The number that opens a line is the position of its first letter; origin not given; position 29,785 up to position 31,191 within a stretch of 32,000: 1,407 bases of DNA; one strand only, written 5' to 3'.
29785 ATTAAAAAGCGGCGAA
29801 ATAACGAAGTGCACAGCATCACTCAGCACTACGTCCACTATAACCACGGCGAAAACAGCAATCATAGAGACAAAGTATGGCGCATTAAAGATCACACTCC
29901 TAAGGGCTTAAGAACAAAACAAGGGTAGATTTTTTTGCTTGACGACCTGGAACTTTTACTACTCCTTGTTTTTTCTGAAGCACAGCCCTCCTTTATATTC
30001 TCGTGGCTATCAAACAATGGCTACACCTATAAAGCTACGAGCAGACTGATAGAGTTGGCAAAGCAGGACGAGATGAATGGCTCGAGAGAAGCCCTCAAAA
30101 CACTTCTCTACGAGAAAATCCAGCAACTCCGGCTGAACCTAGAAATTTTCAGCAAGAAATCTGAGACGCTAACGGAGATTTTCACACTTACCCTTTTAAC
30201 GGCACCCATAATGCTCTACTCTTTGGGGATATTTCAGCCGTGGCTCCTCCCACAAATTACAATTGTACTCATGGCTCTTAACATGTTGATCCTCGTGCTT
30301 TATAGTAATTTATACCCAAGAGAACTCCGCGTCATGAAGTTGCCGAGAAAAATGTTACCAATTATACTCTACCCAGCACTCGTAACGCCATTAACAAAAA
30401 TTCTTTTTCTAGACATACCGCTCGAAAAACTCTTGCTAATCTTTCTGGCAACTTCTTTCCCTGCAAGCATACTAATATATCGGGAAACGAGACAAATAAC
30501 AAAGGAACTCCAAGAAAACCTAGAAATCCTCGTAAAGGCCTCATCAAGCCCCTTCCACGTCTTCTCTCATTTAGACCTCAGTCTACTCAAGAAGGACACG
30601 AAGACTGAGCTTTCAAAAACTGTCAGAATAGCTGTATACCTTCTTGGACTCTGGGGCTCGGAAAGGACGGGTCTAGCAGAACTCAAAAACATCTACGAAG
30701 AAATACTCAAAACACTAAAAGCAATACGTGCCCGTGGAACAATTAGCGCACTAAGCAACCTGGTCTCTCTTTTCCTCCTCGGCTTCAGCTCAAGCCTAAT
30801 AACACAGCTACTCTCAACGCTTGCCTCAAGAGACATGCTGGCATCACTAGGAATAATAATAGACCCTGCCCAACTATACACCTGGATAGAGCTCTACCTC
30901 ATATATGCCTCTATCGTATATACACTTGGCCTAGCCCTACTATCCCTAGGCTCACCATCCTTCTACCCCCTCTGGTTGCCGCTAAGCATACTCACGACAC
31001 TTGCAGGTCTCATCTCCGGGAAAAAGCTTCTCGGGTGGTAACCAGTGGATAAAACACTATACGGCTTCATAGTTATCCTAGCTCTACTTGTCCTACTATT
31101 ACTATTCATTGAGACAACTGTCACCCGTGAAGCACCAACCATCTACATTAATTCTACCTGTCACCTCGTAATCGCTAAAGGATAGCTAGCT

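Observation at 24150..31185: Candidate undescribed archaeal surface-filament/adhesin system: prepilin-like mini-protein operon around a 987-aa glycoprotein, with no assembly ATPase nearby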

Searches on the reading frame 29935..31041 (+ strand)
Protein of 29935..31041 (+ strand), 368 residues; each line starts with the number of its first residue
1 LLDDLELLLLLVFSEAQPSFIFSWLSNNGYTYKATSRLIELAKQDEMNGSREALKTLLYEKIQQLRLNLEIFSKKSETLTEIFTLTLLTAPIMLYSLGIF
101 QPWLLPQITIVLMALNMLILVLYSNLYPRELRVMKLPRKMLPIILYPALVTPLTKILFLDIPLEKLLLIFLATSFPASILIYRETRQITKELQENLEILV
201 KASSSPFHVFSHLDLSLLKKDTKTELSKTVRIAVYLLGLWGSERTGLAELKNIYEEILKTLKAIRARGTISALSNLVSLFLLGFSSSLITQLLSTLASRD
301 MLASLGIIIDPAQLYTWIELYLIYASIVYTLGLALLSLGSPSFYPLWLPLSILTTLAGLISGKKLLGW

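Call 3: search_protein_families(library=pfam, proteins=[window:29935-31041:+], max_evalue=1)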
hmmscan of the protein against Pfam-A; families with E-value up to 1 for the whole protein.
window:29935-31041:+ (368 aa): 1 family
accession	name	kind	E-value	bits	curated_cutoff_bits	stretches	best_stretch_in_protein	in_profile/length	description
PF21434.3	TerS_N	-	0.15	12.6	27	1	277-299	9-31/50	Phage G20C small terminase, N-terminal domain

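Call 4: search_protein_families(library=ncbifam, proteins=[window:29935-31041:+], max_evalue=1)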
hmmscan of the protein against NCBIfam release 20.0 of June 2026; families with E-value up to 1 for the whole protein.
window:29935-31041:+ (368 aa): 0 families

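Call 16: search_solved_structures(query=window:29935-31041:+, max_evalue=10)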
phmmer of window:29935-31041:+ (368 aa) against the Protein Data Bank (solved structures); distinct sequences matched with E-value up to 10: 0.

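Call 25: search_protein_representatives(protein=window:29935-31041:+)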
Query: 368 residues. Proteins with E-value up to 0.001 (for the whole library): 22; up to 1e-10: 8; up to 1e-30: 5. The best 22 are listed.
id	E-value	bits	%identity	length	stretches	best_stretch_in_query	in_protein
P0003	5.0e-208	706.6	94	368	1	1-368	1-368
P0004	2.5e-87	309.8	45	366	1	1-365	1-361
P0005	7.8e-60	219.4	37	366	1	2-367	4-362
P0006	1.5e-54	202.0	36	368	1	2-367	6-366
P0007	3.8e-33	131.6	27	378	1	4-364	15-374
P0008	1.2e-12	64.3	28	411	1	29-357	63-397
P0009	3.5e-11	59.4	27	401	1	23-354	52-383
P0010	1.0e-10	57.9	25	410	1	37-358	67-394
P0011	2.0e-10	56.9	24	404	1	24-352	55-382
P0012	7.1e-09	51.8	25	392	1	37-355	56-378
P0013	1.5e-08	50.8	25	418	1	27-354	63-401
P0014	2.3e-08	50.2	28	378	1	36-365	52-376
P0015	4.8e-08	49.1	24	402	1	9-362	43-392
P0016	1.8e-06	43.9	25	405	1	36-356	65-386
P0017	1.8e-06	43.9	23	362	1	7-350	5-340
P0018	2.0e-06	43.8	24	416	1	37-358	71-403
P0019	2.7e-06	43.4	24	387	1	4-364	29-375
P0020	1.1e-04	38.0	24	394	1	41-347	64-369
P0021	2.4e-04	36.9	25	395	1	10-352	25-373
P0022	3.8e-04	36.3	26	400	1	36-360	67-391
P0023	5.2e-04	35.8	25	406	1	35-368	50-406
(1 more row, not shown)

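Call 28: search_protein_families(library=pfam, alignment_id=A2, max_evalue=0.1)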
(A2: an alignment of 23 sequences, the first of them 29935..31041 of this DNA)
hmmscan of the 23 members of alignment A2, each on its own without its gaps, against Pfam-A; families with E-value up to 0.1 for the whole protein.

A. member 1, window:29935-31041:+ (368 aa): 0 families

B. families by the number of members that match (of 23 scanned): 4 families
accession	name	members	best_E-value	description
PF05659.16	RPW8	1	0.003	Arabidopsis broad-spectrum mildew resistance protein RPW8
PF00482.28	T2SSF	1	0.054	Type II secretion system (T2SS), protein F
PF17893.6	Cas9_b_hairpin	1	0.061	CRISPR-associated endonuclease Cas9 beta-hairpin domain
PF07758.16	DUF1614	1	0.1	Protein of unknown function (DUF1614)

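Call 29: search_solved_structures(query=A2, max_evalue=10, show_alignments=2)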
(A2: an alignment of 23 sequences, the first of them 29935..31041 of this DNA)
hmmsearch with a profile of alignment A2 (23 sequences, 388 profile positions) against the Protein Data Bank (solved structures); distinct sequences matched with E-value up to 10: 5.
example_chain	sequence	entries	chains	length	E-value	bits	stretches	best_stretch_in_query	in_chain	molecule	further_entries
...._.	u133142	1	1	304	0.28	13.3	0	49-78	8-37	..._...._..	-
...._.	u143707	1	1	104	1.4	11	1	54-97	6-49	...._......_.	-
5cwn_A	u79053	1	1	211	3.5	9.7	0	46-91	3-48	Designed helical repeat protein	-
7jrq_A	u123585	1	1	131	5.1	9.1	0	39-79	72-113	MPP1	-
8f6q_A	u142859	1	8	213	5.4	9.1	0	46-91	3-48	C8-71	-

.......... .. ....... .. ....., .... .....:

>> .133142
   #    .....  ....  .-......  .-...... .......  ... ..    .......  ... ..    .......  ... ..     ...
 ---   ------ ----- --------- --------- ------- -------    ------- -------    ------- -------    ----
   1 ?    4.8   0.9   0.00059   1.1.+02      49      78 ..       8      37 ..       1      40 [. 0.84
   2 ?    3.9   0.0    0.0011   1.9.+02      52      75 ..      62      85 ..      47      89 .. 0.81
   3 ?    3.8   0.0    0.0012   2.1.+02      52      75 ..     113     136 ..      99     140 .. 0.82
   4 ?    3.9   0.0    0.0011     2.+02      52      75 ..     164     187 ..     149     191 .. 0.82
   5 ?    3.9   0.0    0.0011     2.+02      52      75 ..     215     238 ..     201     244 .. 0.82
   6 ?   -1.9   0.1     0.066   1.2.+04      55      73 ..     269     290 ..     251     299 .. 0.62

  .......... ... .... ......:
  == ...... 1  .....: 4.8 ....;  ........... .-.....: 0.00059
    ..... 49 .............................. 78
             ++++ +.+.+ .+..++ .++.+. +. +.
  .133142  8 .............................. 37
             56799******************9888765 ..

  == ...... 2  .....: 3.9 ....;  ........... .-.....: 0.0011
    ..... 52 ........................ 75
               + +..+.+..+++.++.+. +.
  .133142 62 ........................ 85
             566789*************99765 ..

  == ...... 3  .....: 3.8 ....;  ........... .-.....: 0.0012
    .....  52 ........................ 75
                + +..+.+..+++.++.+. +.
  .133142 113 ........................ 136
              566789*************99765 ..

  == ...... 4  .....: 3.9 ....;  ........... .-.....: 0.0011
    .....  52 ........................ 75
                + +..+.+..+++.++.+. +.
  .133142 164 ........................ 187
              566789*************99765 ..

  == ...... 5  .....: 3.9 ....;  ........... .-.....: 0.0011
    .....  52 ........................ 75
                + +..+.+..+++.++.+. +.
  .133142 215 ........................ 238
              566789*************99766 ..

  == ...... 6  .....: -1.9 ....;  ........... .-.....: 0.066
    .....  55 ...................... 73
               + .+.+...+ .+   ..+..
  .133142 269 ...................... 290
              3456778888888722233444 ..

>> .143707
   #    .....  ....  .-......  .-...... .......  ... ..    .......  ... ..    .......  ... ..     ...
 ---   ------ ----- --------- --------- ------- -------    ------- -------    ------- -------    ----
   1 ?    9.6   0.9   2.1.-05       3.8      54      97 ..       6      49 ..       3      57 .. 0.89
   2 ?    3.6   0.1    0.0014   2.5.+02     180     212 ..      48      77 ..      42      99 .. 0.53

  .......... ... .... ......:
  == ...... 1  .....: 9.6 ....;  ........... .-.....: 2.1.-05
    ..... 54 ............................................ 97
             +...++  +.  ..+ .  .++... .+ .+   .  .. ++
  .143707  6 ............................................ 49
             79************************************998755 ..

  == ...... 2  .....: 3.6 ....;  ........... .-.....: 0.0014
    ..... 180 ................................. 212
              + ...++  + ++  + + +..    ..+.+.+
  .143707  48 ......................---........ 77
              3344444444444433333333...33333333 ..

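Call 30: find_homologous_proteins(query=A2, max_evalue=0.001)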
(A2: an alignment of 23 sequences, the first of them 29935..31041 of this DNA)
Query A2 (23 sequences) (368 aa, profile of the alignment): 21 proteins with E <= 0.001 among 8000 candidates.
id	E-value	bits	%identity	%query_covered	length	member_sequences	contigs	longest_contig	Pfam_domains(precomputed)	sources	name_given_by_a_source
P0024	6.9e-123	429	23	89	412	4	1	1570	-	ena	-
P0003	1.3e-112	395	94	97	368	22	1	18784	-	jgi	jgi:hypothetical protein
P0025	2.5e-112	394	94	97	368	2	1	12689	-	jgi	-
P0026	2.8e-112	394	93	97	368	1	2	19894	-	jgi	-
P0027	3.3e-112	393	93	97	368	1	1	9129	-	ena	-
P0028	1.0e-111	392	98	100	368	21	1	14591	-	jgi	jgi:hypothetical protein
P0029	1.9e-110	388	94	100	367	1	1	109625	-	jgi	jgi:hypothetical protein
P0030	2.6e-110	387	23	94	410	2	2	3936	-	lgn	-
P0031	4.2e-108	380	21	86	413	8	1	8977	-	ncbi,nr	ncbi:MAG: hypothetical protein J7L75_00535 [Thermoproteales archaeon]|nr:hypothetical protein [Therm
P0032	2.5e-89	318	26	86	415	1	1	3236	-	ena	-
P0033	3.4e-89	318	24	70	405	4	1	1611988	-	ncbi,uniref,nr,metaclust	ncbi:hypothetical protein MA03_07240 [Infirmifilum uzonense]|uniref:Type II secretion system protein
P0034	7.4e-89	316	26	86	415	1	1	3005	-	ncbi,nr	ncbi:MAG: hypothetical protein LM580_10605 [Thermofilum sp.]|nr:hypothetical protein [Thermofilum sp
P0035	8.4e-89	316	26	86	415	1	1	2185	-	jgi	-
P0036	9.3e-89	316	26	86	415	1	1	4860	-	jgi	-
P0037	1.0e-88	316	27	86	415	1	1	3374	-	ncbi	-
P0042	2.5e-67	246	93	68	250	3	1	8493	-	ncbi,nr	ncbi:MAG: hypothetical protein GU357_03610, partial [Thermofilum sp.]|nr:hypothetical protein [Therm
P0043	1.1e-62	230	27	63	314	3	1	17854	-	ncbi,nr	ncbi:MAG: hypothetical protein LM580_00005, partial [Thermofilum sp.]|nr:hypothetical protein [Therm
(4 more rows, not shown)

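Call 31: find_encoding_contigs(protein=P0033, flank=10000, max_places=2)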
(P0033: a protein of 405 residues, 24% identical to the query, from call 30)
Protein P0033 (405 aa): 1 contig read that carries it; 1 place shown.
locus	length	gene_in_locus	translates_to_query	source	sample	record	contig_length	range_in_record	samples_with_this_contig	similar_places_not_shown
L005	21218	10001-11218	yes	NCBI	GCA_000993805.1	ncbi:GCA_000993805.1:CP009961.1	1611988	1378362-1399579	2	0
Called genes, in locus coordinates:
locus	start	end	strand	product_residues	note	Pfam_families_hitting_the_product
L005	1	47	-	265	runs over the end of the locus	-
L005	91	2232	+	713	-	PF13401:AAA_22 (faint), PF01935:DUF87, PF12846:AAA_10 (faint)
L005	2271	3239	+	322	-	PF13481:AAA_25, PF06745:ATPase (weak), PF08423:Rad51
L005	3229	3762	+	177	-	-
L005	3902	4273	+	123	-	PF00096:zf-C2H2 (weak), PF13894:zf-C2H2_4 (weak), PF13912:zf-C2H2_6 (weak)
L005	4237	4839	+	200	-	PF13191:AAA_16 (faint), PF20720:nSTAND3 (weak)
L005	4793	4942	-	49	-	-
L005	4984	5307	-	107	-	-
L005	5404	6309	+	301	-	PF02195:ParB_N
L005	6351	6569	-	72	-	-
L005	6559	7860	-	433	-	PF00437:T2SSE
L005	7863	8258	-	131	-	-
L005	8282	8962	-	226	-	PF13614:AAA_31 (faint)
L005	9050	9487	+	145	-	-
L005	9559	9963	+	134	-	-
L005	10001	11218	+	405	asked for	-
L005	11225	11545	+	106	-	-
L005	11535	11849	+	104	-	-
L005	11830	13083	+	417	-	-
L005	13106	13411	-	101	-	-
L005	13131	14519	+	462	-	-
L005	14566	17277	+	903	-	-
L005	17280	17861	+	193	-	-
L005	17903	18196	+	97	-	-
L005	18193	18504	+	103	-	-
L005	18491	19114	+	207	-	-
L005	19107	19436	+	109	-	-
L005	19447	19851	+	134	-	-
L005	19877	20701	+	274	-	-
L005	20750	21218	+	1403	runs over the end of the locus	-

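Call 32: find_encoding_contigs(protein=P0031, flank=10000, max_places=2)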
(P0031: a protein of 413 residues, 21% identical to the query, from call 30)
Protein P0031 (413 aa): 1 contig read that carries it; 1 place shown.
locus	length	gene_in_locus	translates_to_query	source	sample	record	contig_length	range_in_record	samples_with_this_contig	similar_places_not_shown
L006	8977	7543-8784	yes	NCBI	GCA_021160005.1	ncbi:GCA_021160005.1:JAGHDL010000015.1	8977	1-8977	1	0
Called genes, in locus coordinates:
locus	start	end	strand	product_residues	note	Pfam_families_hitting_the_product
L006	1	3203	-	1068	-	?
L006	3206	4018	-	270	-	-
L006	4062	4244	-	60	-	-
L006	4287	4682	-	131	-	-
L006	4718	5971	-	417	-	PF00437:T2SSE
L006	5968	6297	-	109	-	-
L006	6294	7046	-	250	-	PF01656:CbiA (weak), PF06564:CBP_BcsQ (faint), PF13614:AAA_31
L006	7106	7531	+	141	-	-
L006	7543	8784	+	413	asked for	-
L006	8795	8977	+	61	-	?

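Call 33: find_encoding_contigs(protein=P0043, flank=10000, max_places=2)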
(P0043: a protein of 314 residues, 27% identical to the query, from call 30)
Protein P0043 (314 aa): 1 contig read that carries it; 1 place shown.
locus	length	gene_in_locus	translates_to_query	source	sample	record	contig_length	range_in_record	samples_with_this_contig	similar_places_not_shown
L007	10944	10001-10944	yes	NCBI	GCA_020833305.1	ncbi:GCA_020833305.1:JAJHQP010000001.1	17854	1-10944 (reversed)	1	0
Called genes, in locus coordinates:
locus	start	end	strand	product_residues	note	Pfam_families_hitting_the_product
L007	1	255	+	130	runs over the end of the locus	-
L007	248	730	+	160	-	-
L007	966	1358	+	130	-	PF00096:zf-C2H2 (weak)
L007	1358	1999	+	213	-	PF13191:AAA_16 (weak), PF01637:ATPase_2 (weak), PF13401:AAA_22 (weak)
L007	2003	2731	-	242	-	-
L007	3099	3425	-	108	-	-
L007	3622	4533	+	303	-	PF02195:ParB_N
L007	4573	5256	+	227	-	PF01656:CbiA (weak), PF13614:AAA_31 (faint)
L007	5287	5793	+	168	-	-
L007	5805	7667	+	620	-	PF00437:T2SSE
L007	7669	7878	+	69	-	-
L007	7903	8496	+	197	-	-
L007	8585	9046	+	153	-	-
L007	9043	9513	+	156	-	-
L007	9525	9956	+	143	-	-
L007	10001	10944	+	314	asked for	?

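Call 38: find_related_loci(query=A3, collection=genome_contigs, flank=10000)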
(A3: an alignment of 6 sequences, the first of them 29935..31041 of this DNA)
Query A3 (368 aa) in genome_contigs; peptide patterns used: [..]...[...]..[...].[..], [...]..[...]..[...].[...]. (x = any residue, [..] = any of these).
92 stretches matched a pattern; 1 encode a relative of the query (tblastn E <= 1e-3); 1 distinct loci.
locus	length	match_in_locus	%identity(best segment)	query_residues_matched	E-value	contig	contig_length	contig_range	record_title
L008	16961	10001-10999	36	2-339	5e-62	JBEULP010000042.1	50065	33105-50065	MAG: Infirmifilum sp. isolate KC_020 contig45, whole genome shotgun sequence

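Call 39: find_related_loci(query=A3, collection=metagenome_contigs, flank=10000)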
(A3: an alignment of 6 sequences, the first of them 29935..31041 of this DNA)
Query A3 (368 aa) in metagenome_contigs; peptide patterns used: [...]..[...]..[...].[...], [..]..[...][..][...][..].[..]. (x = any residue, [..] = any of these).
555 stretches matched a pattern; 8 encode a relative of the query (tblastn E <= 1e-3); 6 distinct loci.
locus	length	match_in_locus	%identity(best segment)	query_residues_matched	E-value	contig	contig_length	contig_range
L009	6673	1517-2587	95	12-368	0e+0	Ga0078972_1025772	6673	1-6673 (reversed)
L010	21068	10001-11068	94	12-368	0e+0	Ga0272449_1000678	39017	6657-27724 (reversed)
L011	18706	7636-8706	93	12-368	0e+0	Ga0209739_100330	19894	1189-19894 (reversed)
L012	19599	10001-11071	95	12-368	0e+0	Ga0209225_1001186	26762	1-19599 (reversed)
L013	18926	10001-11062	60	13-366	6e-137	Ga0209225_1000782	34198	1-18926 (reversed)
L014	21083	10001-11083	38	1-366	9e-63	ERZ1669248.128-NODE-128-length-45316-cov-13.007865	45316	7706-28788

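Call 46: search_protein_families(library=pfam, proteins=[L005:9050-9487:+, L005:9559-9963:+, L005:10001-11218:+, L005:11535-11849:+, L005:11830-13083:+, L005:13131-14519:+, L005:14566-17277:+, L005:17280-17861:+, L005:18491-19114:+, L005:6559-7860:-], max_evalue=0.1)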
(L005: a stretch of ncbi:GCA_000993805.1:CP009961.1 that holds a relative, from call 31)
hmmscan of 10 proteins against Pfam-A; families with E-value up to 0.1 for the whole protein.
L005:9050-9487:+ (145 aa): 1 family
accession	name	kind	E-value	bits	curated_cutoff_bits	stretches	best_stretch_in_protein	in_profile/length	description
PF00932.25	LTD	-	0.082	13.7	34.3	0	55-138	22-102/109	Lamin Tail Domain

L005:9559-9963:+ (134 aa): 1 family
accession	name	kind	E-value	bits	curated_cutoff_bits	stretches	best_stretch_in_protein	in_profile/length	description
PF07790.16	Pilin_N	-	0.0029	18.9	25.2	1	13-72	10-69/78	Archaeal Type IV pilin, N-terminal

L005:10001-11218:+ (405 aa): 1 family
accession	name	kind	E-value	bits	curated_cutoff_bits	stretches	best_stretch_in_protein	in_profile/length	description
PF18949.5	DUF5693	-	0.0054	15.7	29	1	60-186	258-384/609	Family of unknown function (DUF5693)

L005:11535-11849:+ (104 aa): 0 families

L005:11830-13083:+ (417 aa): 0 families

L005:13131-14519:+ (462 aa): 0 families

L005:14566-17277:+ (903 aa): 0 families

L005:17280-17861:+ (193 aa): 0 families

L005:18491-19114:+ (207 aa): 0 families

L005:6559-7860:- (433 aa): 5 families
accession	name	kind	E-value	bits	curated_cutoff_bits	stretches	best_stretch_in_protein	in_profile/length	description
PF00437.27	T2SSE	-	2.4e-15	56.5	24.9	1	197-335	138-272/370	Type II/IV secretion system protein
PF13481.12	AAA_25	-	0.016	15.3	27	1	202-316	34-139/195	AAA domain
PF04665.18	Pox_A32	-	0.061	13.2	22.8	1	197-228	9-40/242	Poxvirus A32 protein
PF13604.12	AAA_30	-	0.072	13.2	27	0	197-221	13-38/191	AAA domain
PF13086.12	AAA_11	-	0.085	13.1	27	0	204-226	20-42/257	AAA domain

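Call 53: predict_structure(alignment_id=A4)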
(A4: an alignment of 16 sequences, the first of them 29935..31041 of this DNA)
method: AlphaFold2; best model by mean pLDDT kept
length: 368 residues; sequences in the alignment: 16
mean_pLDDT: 80.4   pTM: 0.71
mean pLDDT of the five models: 80.4, 77.8, 74.4, 74.1, 73.8
residues with pLDDT >= 90: 11; 70-90: 316; 50-70: 40; < 50: 1
segments of 3 or more residues with pLDDT < 50: none
pLDDT, mean of each block of 10 residues (from residue 1): 78 84 83 84 88 87 82 82 83 77 82 86 78 63 67 75 83 84 85 89 77 79 80 81 73 86 79 82 85 70 70 81 85 80 83 90 72
secondary structure, 60 per line:
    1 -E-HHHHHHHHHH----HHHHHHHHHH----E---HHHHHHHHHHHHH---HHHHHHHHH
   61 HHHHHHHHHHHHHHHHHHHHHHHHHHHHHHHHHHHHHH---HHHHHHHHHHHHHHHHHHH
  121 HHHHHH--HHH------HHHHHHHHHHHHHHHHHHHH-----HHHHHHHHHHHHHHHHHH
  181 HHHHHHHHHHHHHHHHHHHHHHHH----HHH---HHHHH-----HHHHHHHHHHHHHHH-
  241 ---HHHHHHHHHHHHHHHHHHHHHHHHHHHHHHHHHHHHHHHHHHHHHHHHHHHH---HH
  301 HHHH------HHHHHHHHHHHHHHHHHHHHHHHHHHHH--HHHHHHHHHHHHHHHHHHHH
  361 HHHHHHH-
elements in order: H4-13 H18-27 H36-48 H52-98 H102-126 H138-157 H163-204 H215-219 H225-239 H244-295 H299-304 H311-338 H341-367

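Call 56: fold_search(model_id=the predicted structure, library=pdb)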
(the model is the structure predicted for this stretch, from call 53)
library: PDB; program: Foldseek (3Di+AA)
matches with E <= 10: 219; with E <= 0.001: 0
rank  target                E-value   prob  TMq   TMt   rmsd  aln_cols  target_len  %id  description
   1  4n7x                  1.1e-01  0.28  0.16  0.18  22.9       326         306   17  The E254A mutant of the sodium bile acid symporter from Yersinia frederiksenii (released 2013-12-11)
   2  6lh1                  1.2e-01  0.30  0.17  0.19  23.1       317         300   16  Crystal structure of a cysteine-pair mutant (Y113C-P190C) of a bacterial bile acid transporter trapped in an outward-fac (released 2020-12-09)
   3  6lgv                  1.4e-01  0.20  0.15  0.17  22.3       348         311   14  Crystal structure of a cysteine-pair mutant (P10C-S291C) of a bacterial bile acid transporter in an inward-facing state  (released 2020-12-09)
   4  6lh0                  1.8e-01  0.18  0.16  0.18  22.1       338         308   16  Crystal structure of a cysteine-pair mutant (P10C-S291C) of a bacterial bile acid transporter in an inward-facing apo-st (released 2020-12-09)
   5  5bz2                  7.3e-01  0.08  0.13  0.12  21.2       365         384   14  CRYSTAL STRUCTURE OF THE SODIUM PROTON ANTIPORTER NAPA IN INWARD-FACING CONFORMATION (released 2016-01-20)
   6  6yjj                  8.6e-01  0.18  0.15  0.17  26.0       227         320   10  Structure of CYRI-B (FAM49B) from Rhincodon typus (selenomethionine derivative) (released 2020-10-14)
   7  7wc8                  9.4e-01  0.12  0.20  0.20  25.9       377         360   14  Crystal structure of serotonin 2A receptor in complex with lumateperone (released 2022-01-26)
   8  3zuy                  9.4e-01  0.09  0.15  0.17  21.8       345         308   15  Crystal structure of a bacterial homologue of the bile acid sodium symporter ASBT. (released 2011-10-12)
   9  7bcw_A                9.8e-01  0.10  0.17  0.12  22.3       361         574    9  Structure of MsbA in Salipro with ADP vanadate (released 2022-01-12)
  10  8j3z                  1.1e+00  0.10  0.17  0.07  20.3       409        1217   12  Cryo-EM structure of ATP-U46619-bound ABCC4 (released 2023-05-24)
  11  9mff_A                1.1e+00  0.07  0.14  0.13  27.5       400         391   11  Structure of zebrafish OTOP1 in nanodisc in complex with inhibitor C2.2 (released 2025-11-05)
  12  5zfp_B                1.4e+00  0.12  0.17  0.25  20.6       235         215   14  Structure of the ExbB/ExbD hexameric complex (released 2018-05-09)
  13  5sv1_C                1.6e+00  0.13  0.17  0.23  17.2       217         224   14  Structure of the ExbB/ExbD complex from E. coli at pH 4.5 (released 2016-09-28)
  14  5sv0_C                1.8e+00  0.10  0.16  0.22  17.5       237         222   14  Structure of the ExbB/ExbD complex from E. coli at pH 7.0 (released 2016-09-28)
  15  7wc7                  1.9e+00  0.09  0.20  0.21  25.6       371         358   12  Crystal structure of serotonin 2A receptor in complex with lisuride (released 2022-01-26)
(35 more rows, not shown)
